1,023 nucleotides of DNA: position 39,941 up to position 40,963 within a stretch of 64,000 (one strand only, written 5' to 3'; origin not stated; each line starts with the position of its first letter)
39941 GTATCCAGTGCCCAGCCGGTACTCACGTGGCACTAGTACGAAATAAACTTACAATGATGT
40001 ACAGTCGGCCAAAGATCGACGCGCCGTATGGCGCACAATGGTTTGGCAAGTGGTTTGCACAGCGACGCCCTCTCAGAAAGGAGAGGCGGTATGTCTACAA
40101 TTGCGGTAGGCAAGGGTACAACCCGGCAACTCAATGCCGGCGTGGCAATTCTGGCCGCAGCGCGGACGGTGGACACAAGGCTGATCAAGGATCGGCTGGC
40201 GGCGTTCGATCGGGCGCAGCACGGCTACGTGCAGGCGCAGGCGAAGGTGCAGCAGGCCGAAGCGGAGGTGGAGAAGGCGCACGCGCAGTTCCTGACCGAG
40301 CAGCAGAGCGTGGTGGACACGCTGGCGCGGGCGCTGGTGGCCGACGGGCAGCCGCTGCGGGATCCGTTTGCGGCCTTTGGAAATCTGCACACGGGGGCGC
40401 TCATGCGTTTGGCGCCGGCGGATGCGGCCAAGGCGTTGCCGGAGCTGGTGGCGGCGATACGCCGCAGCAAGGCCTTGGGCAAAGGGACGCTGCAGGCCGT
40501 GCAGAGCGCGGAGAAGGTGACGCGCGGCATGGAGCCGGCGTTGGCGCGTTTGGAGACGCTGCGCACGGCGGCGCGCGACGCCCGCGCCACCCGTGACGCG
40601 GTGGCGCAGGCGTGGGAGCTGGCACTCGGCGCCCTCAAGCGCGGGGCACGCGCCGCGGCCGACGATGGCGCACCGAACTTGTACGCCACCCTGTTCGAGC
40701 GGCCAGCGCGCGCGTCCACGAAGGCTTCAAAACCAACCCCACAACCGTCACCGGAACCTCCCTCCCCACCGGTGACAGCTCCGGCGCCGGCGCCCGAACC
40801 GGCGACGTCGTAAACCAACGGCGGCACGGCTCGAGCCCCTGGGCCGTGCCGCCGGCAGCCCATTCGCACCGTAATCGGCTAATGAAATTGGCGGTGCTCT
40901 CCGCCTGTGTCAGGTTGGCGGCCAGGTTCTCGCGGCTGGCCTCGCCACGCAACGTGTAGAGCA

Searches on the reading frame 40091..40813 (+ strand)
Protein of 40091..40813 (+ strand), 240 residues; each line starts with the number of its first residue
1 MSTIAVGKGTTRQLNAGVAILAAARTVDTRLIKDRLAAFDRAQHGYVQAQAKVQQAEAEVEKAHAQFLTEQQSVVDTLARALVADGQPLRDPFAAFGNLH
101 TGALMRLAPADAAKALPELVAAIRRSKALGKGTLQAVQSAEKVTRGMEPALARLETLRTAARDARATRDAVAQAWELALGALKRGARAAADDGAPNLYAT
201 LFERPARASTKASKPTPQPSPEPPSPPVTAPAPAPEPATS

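Call 12: search_protein_families(library=pfam, proteins=[window:40091-40813:+], max_evalue=0.01)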
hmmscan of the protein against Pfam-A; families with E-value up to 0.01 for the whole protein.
window:40091-40813:+ (240 aa): 0 families

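Call 14: find_encoding_contigs(protein=window:40091-40813:+, flank=10000, max_places=10)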
Protein window:40091-40813:+ (240 aa): 16 contigs read that carry it; 10 places shown.
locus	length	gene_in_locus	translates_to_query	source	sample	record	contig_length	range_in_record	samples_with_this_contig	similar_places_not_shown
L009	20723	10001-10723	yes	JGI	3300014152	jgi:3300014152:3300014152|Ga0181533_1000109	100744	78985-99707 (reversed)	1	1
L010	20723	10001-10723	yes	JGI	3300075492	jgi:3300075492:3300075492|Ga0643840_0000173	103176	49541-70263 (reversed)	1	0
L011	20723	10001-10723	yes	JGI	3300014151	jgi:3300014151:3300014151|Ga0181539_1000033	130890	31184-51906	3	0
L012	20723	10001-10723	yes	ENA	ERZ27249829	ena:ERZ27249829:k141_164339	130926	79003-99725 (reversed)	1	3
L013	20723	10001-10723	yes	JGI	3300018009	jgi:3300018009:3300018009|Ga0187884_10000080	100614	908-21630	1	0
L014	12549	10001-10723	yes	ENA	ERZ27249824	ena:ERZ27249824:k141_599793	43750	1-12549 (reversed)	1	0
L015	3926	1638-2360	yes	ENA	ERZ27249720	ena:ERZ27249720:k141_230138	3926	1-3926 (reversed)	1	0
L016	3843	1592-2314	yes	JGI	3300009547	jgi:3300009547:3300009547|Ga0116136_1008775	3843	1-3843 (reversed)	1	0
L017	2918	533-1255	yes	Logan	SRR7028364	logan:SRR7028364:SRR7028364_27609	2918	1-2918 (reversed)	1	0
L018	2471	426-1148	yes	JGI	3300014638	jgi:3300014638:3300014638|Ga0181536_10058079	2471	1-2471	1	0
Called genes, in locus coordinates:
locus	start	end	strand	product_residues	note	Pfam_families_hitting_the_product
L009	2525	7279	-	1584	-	-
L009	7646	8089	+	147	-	-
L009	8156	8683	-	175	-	PF05838:Glyco_hydro_108, PF09374:PG_binding_3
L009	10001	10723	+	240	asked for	-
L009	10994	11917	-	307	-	-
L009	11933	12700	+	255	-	-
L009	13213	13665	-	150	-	-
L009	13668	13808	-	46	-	-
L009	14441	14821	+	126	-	PF07681:DoxX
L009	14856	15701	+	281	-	-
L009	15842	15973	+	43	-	-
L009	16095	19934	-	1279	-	PF16927:HisKA_7TM, PF00989:PAS, PF08448:PAS_4, PF13426:PAS_9, PF00989:PAS, PF08447:PAS_3, PF08448:PAS_4, PF13426:PAS_9, +13 more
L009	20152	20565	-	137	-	PF01627:Hpt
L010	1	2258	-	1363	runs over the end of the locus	PF09286:Pro-kuma_activ, PF02095:Extensin_1 (weak)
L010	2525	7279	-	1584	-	-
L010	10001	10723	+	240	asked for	-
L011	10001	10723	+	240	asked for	-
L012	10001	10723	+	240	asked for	-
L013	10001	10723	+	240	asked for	-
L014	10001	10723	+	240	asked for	-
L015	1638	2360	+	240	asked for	-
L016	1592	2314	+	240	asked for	-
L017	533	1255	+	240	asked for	-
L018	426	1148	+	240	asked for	-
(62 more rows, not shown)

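Call 18: find_homologous_proteins(query=window:40091-40813:+, max_evalue=0.001)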
Query window:40091-40813:+ (240 aa): 115 proteins with E <= 0.001 among 8000 candidates.
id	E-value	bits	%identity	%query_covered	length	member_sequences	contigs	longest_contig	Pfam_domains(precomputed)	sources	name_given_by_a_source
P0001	1.1e-120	419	88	100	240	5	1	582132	-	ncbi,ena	-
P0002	1.5e-101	357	76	95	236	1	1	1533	-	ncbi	-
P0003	1.7e-97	343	88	82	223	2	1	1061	-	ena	-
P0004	8.3e-91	321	69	92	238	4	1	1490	-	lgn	-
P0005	8.1e-89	315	68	100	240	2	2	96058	-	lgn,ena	-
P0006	9.5e-88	311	71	89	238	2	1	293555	-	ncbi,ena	-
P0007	6.3e-86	305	65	100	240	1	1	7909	-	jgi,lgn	-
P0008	1.2e-85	305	71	89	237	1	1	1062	-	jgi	jgi:hypothetical protein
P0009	9.7e-85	302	66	100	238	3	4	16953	-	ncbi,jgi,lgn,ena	ncbi:MAG: hypothetical protein ABSA52_21290 [Candidatus Binatia bacterium]|jgi:hypothetical protein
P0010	1.1e-83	298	67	89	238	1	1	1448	-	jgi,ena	jgi:hypothetical protein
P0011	2.6e-83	297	69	98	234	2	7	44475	-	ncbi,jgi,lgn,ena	ncbi:MAG: hypothetical protein ABSA52_16470 [Candidatus Binatia bacterium]|jgi:hypothetical protein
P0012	7.5e-83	295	90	69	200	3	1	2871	-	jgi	jgi:hypothetical protein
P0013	7.1e-82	292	71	89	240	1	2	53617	-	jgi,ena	jgi:uncharacterized protein YgbK (DUF1537 family)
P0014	2.8e-81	290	66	89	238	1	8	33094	-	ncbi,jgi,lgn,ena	ncbi:MAG: hypothetical protein ABSA52_24430 [Candidatus Binatia bacterium]|jgi:hypothetical protein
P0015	9.2e-81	289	63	93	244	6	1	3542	-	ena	-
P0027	1.6e-66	242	84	55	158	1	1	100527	-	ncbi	ncbi:MAG: hypothetical protein ACHQ9S_12105 [Candidatus Binatia bacterium]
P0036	5.5e-58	214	52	92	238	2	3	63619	-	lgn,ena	-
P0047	1.5e-55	206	52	90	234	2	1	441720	-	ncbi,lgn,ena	-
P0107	2.0e-34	137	44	79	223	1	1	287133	-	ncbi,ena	-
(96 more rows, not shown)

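Call 19: find_encoding_contigs(protein=P0001, flank=6000, max_places=3)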
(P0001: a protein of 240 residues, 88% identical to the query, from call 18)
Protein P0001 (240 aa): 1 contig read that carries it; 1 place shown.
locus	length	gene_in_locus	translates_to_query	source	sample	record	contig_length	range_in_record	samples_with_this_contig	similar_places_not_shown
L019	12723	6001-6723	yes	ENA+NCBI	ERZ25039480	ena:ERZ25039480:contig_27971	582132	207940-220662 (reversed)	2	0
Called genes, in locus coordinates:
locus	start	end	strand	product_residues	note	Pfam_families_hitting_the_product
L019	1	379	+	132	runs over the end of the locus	-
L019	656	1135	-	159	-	-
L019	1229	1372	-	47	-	-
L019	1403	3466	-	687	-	-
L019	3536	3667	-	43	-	-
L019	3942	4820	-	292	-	PF07603:Lcl_C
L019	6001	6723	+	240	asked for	-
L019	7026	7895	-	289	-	PF02540:NAD_synthase, PF03054:tRNA_Me_trans (faint)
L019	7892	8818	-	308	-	PF00795:CN_hydrolase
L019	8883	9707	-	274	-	PF02195:ParB_N, PF17762:HTH_ParB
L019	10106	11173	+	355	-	PF03734:YkuD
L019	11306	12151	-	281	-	-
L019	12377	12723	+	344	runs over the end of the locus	PF00022:Actin, PF06723:MreB_Mbl, PF11104:PilM_2 (faint), PF00012:HSP70, PF14450:FtsA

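Call 20: find_encoding_contigs(protein=P0006, flank=6000, max_places=3)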
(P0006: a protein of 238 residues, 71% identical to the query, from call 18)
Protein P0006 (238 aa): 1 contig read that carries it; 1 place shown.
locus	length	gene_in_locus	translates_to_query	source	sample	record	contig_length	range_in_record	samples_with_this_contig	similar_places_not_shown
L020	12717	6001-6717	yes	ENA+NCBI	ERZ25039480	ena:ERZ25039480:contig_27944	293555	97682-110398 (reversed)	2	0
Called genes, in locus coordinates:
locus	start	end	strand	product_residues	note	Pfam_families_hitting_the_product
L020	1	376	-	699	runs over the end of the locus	PF18741:MTES_1575, PF00270:DEAD (faint), PF04851:ResIII, PF00271:Helicase_C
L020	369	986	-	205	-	-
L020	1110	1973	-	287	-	-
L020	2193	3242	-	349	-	PF14022:DUF4238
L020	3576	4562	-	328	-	PF08867:FRG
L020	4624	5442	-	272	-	-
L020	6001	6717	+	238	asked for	-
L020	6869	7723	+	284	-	PF01116:F_bP_aldolase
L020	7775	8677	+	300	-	PF00294:PfkB, PF25270:Khk (weak)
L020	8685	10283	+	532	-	-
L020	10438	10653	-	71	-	-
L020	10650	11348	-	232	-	PF14907:NTP_transf_5 (weak)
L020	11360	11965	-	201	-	PF14597:Lactamase_B_5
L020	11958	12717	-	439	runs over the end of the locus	PF03577:Peptidase_C69 (weak)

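Call 21: find_encoding_contigs(protein=P0005, flank=6000, max_places=3)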
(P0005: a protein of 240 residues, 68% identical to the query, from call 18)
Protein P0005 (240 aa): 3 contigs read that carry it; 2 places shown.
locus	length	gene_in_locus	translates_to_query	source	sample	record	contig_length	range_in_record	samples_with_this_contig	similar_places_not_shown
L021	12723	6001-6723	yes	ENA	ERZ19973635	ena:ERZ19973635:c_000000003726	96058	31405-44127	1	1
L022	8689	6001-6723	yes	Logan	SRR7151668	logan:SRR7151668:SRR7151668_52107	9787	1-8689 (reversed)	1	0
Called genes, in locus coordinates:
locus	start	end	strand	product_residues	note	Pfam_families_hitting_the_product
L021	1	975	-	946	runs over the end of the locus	PF01590:GAF (weak), PF13185:GAF_2, PF13492:GAF_3, PF01590:GAF, PF13185:GAF_2 (weak), PF13492:GAF_3 (weak), PF00512:HisKA, PF02518:HATPase_c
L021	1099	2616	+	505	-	PF00501:AMP-binding, PF13193:AMP-binding_C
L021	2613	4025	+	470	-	-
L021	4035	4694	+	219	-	PF02698:DUF218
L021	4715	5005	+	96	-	PF16256:DUF4911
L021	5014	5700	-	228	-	-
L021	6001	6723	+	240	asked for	-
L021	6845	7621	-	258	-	PF00902:TatC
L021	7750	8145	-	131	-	PF02416:TatA_B_E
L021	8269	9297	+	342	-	PF00850:Hist_deacetyl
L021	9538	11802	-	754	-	PF00912:Transgly, PF00905:Transpeptidase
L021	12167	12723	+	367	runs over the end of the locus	PF00072:Response_reg, PF02518:HATPase_c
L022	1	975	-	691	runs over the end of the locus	?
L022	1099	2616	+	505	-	PF00501:AMP-binding, PF13193:AMP-binding_C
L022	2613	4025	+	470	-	-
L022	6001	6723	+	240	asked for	-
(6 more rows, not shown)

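Call 27: find_related_loci(query=A2, collection=genome_contigs, flank=5000)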
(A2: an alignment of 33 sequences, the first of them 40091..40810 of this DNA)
Query A2 (240 aa) in genome_contigs; peptide patterns used: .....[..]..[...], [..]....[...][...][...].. (x = any residue, [..] = any of these).
597 stretches matched a pattern (row limit reached: there are more); 3 encode a relative of the query (tblastn E <= 1e-3); 3 distinct loci.
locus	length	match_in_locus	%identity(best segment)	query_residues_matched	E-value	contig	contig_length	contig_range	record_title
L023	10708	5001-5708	38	1-240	1e-17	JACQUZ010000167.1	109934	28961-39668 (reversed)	MAG: Deltaproteobacteria bacterium isolate NC_groundwater_1450_Ag_S-0.65um_64_25 S_p65_S5_coassembly_k141_5228582, whole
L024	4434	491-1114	37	2-203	3e-16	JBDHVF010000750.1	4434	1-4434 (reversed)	MAG: Polyangiales bacterium isolate AS-MESO-3CA.253 NODE_77633_length_4434_cov_4.357585, whole genome shotgun sequence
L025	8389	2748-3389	48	1-211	6e-42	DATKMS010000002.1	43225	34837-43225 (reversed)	MAG TPA_asm: Candidatus Margulisiibacteriota bacterium isolate SMAG_U14717 k141_385489, whole genome shotgun sequence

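Call 36: find_encoding_contigs(protein=P0013, flank=10000, max_places=3)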
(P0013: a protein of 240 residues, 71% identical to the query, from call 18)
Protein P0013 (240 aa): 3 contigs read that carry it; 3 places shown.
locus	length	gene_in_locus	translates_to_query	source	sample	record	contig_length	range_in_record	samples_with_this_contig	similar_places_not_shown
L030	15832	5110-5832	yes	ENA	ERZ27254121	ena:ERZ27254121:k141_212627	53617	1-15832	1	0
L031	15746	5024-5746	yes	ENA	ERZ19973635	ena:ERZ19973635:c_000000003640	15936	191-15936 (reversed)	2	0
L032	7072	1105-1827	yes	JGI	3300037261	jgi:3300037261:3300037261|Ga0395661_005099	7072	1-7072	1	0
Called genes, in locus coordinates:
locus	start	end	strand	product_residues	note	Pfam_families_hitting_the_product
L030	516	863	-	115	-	PF09509:Hypoth_Ymh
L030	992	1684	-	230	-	PF17278:DUF5343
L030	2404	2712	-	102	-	-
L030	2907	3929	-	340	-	PF00072:Response_reg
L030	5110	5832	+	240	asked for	-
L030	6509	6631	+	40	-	-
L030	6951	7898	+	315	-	PF08240:ADH_N, PF00107:ADH_zinc_N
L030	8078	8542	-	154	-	PF00903:Glyoxalase, PF13669:Glyoxalase_4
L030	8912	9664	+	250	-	PF00462:Glutaredoxin, PF13417:GST_N_3, PF13409:GST_N_2, PF02798:GST_N (weak), PF00462:Glutaredoxin (weak), PF13417:GST_N_3, PF13409:GST_N_2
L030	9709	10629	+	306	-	PF02219:MTHFR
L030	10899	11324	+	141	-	PF01878:EVE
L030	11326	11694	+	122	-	PF01541:GIY-YIG (weak)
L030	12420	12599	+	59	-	-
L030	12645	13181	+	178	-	-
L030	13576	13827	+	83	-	-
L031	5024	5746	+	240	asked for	-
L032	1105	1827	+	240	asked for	-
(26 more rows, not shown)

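Call 37: find_encoding_contigs(protein=P0027, flank=6000, max_places=3)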
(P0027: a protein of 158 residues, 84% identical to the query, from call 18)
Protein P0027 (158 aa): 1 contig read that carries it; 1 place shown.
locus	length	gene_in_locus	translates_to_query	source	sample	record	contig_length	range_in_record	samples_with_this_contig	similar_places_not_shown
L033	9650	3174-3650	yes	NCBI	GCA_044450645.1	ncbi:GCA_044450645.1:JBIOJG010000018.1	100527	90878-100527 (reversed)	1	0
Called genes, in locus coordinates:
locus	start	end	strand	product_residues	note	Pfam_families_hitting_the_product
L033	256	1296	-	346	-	PF01073:3Beta_HSD, PF01370:Epimerase, PF04321:RmlD_sub_bind, PF05368:NmrA (weak), PF16363:GDP_Man_Dehyd, PF07993:NAD_binding_4 (weak), PF13460:NAD_binding_10, PF07993:NAD_binding_4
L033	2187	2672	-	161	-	PF04075:F420H2_quin_red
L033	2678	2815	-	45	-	-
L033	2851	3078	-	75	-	PF04255:DUF433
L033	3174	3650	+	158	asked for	-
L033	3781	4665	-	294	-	-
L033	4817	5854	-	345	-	PF13180:PDZ_2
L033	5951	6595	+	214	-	PF01844:HNH, PF14279:HNH_5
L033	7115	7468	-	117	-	PF18480:DUF5615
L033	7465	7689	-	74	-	PF04255:DUF433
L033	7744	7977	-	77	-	-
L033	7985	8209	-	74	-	PF04255:DUF433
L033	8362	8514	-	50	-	-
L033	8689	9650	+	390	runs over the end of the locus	PF13417:GST_N_3, PF13409:GST_N_2 (weak)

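Call 38: find_encoding_contigs(protein=P0012, flank=6000, max_places=3)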
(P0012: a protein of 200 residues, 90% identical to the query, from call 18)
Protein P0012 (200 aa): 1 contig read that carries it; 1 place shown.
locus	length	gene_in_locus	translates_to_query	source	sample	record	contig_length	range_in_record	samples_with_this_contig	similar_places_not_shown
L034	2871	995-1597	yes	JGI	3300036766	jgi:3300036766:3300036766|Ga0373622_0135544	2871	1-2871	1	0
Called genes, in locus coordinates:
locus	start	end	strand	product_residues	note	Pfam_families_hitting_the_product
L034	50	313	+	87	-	PF03693:ParD_antitoxin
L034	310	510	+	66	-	PF05016:ParE_toxin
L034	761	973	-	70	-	PF09374:PG_binding_3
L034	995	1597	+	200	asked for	-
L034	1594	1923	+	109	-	PF13108:DUF3969 (weak)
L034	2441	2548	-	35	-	-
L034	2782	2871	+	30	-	?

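Call 47: find_encoding_contigs(protein=P0011, flank=4000, max_places=2)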
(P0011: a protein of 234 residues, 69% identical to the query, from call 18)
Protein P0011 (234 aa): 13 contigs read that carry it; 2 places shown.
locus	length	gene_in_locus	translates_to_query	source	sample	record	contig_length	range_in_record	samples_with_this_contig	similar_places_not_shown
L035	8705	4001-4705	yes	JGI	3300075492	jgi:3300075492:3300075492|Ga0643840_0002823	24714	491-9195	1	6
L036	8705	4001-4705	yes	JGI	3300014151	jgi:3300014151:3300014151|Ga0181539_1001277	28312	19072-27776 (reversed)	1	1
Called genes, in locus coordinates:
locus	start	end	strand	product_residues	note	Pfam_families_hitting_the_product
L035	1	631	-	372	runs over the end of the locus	PF08774:VRR_NUC (weak)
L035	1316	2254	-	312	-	PF18864:AbiTii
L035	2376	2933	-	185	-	PF11154:DUF2934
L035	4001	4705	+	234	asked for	-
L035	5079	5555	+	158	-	PF01797:Y1_Tnp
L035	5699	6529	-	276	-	PF00175:NAD_binding_1, PF10418:DHODB_Fe-S_bind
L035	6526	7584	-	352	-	PF13534:Fer4_17 (faint), PF13183:Fer4_8 (faint), PF17179:Fer4_22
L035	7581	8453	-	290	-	-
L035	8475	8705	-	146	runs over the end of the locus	PF02662:FlpD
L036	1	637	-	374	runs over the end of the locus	PF08774:VRR_NUC (weak)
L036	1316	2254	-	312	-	PF18864:AbiTii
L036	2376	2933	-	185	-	PF11154:DUF2934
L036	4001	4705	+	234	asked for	-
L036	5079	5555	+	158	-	PF01797:Y1_Tnp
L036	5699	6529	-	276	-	PF00175:NAD_binding_1, PF10418:DHODB_Fe-S_bind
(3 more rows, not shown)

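Call 48: find_encoding_contigs(protein=P0014, flank=4000, max_places=2)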
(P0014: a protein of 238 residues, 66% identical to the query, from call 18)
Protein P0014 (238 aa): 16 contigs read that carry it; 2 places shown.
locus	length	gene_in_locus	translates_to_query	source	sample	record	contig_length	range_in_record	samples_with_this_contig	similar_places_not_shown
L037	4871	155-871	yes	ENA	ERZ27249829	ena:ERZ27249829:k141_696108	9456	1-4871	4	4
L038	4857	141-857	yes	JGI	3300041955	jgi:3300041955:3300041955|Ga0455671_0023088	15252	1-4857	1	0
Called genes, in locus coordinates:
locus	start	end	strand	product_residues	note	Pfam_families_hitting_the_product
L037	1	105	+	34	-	?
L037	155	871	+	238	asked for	-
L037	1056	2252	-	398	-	PF13240:Zn_Ribbon_1 (weak), PF12569:NatA_aux_su (faint), PF13432:TPR_16, PF14559:TPR_19 (weak), PF13371:TPR_9 (weak), PF13432:TPR_16 (weak), PF13414:TPR_11 (weak), PF14559:TPR_19 (weak), +12 more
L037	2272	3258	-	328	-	PF08100:Dimerisation, PF00891:Methyltransf_2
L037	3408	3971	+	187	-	PF27226:AF_1845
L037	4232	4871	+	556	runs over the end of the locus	PF01268:FTHFS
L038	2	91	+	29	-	?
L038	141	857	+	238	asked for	-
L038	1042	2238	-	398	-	PF13240:Zn_Ribbon_1 (weak), PF12569:NatA_aux_su (faint), PF13432:TPR_16, PF14559:TPR_19 (weak), PF13371:TPR_9 (weak), PF13432:TPR_16 (weak), PF13414:TPR_11 (weak), PF14559:TPR_19 (weak), +12 more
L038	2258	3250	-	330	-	PF08100:Dimerisation, PF00891:Methyltransf_2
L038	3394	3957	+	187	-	PF27226:AF_1845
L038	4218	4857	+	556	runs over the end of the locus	PF01268:FTHFS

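Call 56: search_protein_families(library=ncbifam, proteins=[window:40091-40813:+, P0047, P0107], max_evalue=1)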
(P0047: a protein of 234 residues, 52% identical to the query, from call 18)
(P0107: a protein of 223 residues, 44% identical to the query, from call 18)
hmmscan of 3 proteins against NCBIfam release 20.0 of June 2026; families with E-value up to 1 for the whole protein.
window:40091-40813:+ (240 aa): 0 families

P0047 (234 aa): 5 families
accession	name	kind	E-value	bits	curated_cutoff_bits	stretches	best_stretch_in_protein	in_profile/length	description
NF047515.1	SpiroCoCo_C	equivalog_domain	0.035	13.3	125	0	112-169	147-204/313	SpiroCoCo family coiled-coil protein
NF045487.1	ASRP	equivalog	0.078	11.6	300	0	32-81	343-392/593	archaea-specific SMC-related protein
NF043058.1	T4SS_LegC2C7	subfamily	0.083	11.8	350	1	31-85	271-325/348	LegC2/C7 family Dot/Icm T4SS effector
TIGR02168.1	SMC_prok_B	equivalog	0.1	10.2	567.35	1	38-175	324-462/1181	chromosome segregation protein SMC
TIGR04211.1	SH3_and_anchor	equivalog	0.99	9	65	0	42-77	64-99/198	TIGR04211 family SH3 domain-containing protein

P0107 (223 aa): 0 families

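Call 57: search_protein_families(library=padloc, proteins=[window:40091-40813:+, P0047, P0107], max_evalue=1)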
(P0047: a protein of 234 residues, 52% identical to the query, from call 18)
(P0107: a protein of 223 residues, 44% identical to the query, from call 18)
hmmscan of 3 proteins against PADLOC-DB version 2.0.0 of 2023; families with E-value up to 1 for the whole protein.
window:40091-40813:+ (240 aa): 0 families

P0047 (234 aa): 5 families
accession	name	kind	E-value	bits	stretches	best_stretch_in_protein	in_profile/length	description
PDLC00553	JetC2|JetC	-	0.0048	12.8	1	16-85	441-510/1361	DUF3584 domain; MukB-like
PDLC03868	LmuB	-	0.032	10.5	1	29-179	275-739/1035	-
PDLC00551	JetC2|JetC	-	0.082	8.7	1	33-172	444-580/1365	DUF3584 domain; MukB-like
PDLC02668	DndD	-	0.17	8.8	1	26-84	421-479/659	DndD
PDLC00507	JetC1|JetC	-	0.21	7.8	1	11-164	263-412/1215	DUF3584 domain; MukB-like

P0107 (223 aa): 0 families

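Call 58: search_protein_families(library=phrogs, proteins=[window:40091-40813:+, P0047, P0107], max_evalue=1)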
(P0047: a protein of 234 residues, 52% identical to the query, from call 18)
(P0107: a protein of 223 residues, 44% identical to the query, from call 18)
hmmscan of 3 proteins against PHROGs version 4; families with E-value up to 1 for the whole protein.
window:40091-40813:+ (240 aa): 3 families
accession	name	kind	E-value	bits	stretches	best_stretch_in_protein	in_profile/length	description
phrog_34109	-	unknown function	0.0032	18.9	1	116-198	40-121/134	-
phrog_29864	-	other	0.034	14.4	1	42-163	37-155/399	transglycosylase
phrog_19394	-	tail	0.33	10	1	31-77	196-242/999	tail fiber protein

P0047 (234 aa): 14 families
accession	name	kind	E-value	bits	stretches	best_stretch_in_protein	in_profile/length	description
phrog_1554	-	unknown function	0.00075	20.3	1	31-78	55-102/212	-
phrog_4704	-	tail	0.00094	18.9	1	32-181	40-175/625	tail length tape measure protein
phrog_34109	-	unknown function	0.0051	18.2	1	114-202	35-122/134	-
phrog_1499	-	unknown function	0.0078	16.5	1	34-173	199-324/427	-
phrog_15808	-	unknown function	0.027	15.5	1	33-83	71-121/142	-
phrog_4773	-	unknown function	0.044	13.8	1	108-170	68-126/353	-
phrog_29354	-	unknown function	0.14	13.4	0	43-79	30-65/83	-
phrog_21243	-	unknown function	0.16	13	0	51-98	43-90/145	-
phrog_8478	-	lysis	0.17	12.6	1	51-110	21-82/183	amidase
phrog_26803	-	unknown function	0.18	12.8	0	59-94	5-40/41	-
phrog_346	-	tail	0.22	10.6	1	57-154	482-580/1013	minor tail protein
phrog_10599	-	unknown function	0.28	12.4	0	136-168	24-56/92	-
phrog_1620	-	moron, auxiliary metabolic gene and host takeover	0.4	11.5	0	37-78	138-183/200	Hdf-like antirestriction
phrog_491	-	DNA, RNA and nucleotide metabolism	0.71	10.5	0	127-166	4-43/176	Mu Gam-like end protection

P0107 (223 aa): 0 families

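Call 59: search_solved_structures(query=A2, max_evalue=1)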
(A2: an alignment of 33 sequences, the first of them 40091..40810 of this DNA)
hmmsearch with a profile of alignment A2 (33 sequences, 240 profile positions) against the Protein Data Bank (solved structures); distinct sequences matched with E-value up to 1: 6.
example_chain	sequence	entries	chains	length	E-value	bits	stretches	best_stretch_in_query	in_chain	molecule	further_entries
8x7z_A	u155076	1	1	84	0.093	15.2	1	38-102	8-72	HR1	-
9fi8_HO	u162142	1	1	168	0.14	14.6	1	92-157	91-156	mS152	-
9hqv_Ys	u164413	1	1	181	0.22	14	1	93-157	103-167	mS135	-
2oqg_A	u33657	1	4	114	0.39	13.2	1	93-189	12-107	Possible transcriptional regulator, ArsR family protein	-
2c41_A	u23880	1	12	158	0.54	12.7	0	68-125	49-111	DPS FAMILY DNA-BINDING STRESS RESPONSE PROTEIN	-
6y07_A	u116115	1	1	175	0.75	12.3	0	40-79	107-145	sohair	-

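Call 69: predict_structure(alignment_id=A2)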
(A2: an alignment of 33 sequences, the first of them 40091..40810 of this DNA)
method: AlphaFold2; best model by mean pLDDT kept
length: 240 residues; sequences in the alignment: 33
mean_pLDDT: 86.5   pTM: 0.72
mean pLDDT of the five models: 86.5, 85.7, 85.6, 84.8, 84.5
residues with pLDDT >= 90: 185; 70-90: 11; 50-70: 11; < 50: 33
segments of 3 or more residues with pLDDT < 50: 207-232, 234-238
pLDDT, mean of each block of 10 residues (from residue 1): 65 92 95 98 98 98 97 97 95 90 94 96 93 97 96 98 97 96 96 93 62 43 43 47
secondary structure, 60 per line:
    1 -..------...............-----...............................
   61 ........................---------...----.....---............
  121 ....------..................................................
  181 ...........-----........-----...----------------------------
elements in order: H10-24 H30-84 H101-105 H109-124 H131-191 H197-202
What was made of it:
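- On Type III toxin-antitoxin: p240 has no Pfam, PADLOC or NCBIfam match and is an all-helical coiled coil (calls 12, 56, 57, 69).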

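Call 71: fold_search(model_id=the predicted structure, library=pdb)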
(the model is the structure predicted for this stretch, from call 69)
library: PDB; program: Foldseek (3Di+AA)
matches with E <= 10: 471; with E <= 0.001: 0
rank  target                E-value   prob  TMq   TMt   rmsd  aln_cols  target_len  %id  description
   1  4e40                  2.4e-01  0.51  0.24  0.24  11.6       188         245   15  The haptoglobin-hemoglobin receptor of Trypanosoma congolense (released 2013-01-16)
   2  6ewy                  2.8e-01  0.44  0.23  0.27  17.2       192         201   14  RipA Peptidoglycan hydrolase (Rv1477, Mycobacterium tuberculosis) N-terminal domain (released 2018-05-02)
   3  9fed                  3.1e-01  0.54  0.25  0.31  31.6       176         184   16  Single-chain chimeric protein mimicking the interaction between HR1 and HR2 in HIV gp41 (released 2025-05-28)
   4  6ixf_A                3.3e-01  0.25  0.22  0.23  26.4       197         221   17  Crystal structure of SeMet apo SH3BP5 (P41) (released 2019-03-20)
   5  9qwr_A                3.4e-01  0.41  0.22  0.31  27.7       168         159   18  MIC60 helical bundle dimer (released 2026-02-25)
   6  6ixg_B                3.8e-01  0.21  0.20  0.22  22.7       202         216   15  Crystal structure of native apo SH3BP5 (P41) (released 2019-03-20)
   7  6ixf_B                4.2e-01  0.18  0.19  0.21  22.3       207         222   15  Crystal structure of SeMet apo SH3BP5 (P41) (released 2019-03-20)
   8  9c4k_B                4.4e-01  0.20  0.23  0.06  27.9       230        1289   16  Yersinia entomophaga holotoxin complex in prepore conformation (released 2025-12-31)
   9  6djl_C                4.8e-01  0.23  0.21  0.23  25.8       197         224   16  Crystal structure of the Rab11 GEF SH3BP5 bound to nucleotide free Rab11A (released 2018-09-26)
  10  9qwr_B                5.1e-01  0.33  0.23  0.30  30.8       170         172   19  MIC60 helical bundle dimer (released 2026-02-25)
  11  5xg2                  5.1e-01  0.15  0.19  0.19  27.2       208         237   16  Crystal structure of a coiled-coil segment (residues 345-468 and 694-814) of Pyrococcus yayanosii Smc (released 2017-06-07)
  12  6ixv_D                5.9e-01  0.20  0.20  0.21  24.2       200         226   16  Crystal structure of SH3BP5-Rab11a (released 2019-03-20)
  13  5jdo_A                6.2e-01  0.33  0.26  0.25  11.1       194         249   15  T. congolense haptoglobin-haemoglobin receptor in complex with haemoglobin (released 2016-04-27)
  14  7nna                  6.5e-01  0.23  0.23  0.28  20.7       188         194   21  Toxin Import Through the Antibiotic Efflux Channel TolC (released 2021-07-07)
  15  6djl_B                6.5e-01  0.16  0.20  0.22  21.9       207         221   18  Crystal structure of the Rab11 GEF SH3BP5 bound to nucleotide free Rab11A (released 2018-09-26)
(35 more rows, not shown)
